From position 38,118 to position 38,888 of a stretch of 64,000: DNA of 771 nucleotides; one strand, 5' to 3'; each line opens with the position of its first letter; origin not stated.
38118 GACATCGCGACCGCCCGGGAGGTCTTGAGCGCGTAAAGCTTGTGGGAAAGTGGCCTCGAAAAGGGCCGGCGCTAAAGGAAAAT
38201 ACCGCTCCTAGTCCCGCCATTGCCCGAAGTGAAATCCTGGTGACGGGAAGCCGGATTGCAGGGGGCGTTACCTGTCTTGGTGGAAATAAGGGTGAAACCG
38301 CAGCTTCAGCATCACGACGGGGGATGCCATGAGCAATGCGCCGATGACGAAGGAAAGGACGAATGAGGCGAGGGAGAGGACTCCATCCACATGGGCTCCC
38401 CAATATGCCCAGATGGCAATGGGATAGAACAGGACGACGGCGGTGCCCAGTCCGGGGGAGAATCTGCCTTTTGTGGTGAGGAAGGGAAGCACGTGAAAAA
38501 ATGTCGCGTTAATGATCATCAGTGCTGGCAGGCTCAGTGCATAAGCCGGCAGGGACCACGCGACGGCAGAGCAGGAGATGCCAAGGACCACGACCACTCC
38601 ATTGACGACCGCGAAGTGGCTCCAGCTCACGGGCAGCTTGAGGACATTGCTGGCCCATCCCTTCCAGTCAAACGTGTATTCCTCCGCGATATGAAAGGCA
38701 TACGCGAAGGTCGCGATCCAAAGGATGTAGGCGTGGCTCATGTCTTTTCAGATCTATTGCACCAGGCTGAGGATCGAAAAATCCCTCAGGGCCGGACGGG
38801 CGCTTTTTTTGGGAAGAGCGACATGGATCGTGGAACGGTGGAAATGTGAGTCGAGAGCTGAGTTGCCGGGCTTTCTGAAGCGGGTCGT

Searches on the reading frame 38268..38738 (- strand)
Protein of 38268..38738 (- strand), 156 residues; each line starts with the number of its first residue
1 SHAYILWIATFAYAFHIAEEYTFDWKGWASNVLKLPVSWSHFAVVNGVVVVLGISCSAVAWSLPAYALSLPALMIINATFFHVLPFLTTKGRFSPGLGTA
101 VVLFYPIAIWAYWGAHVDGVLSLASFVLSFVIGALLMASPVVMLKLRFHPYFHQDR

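Call 56: search_protein_families(library=pfam, proteins=[window:38268-38738:-], max_evalue=0.001)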
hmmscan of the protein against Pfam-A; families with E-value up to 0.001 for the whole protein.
window:38268-38738:- (156 aa): 1 family
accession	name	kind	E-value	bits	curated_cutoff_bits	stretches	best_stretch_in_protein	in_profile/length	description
PF13787.11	HXXEE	-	4.2e-11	44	25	1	7-111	1-114/114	Protein of unknown function with HXXEE motif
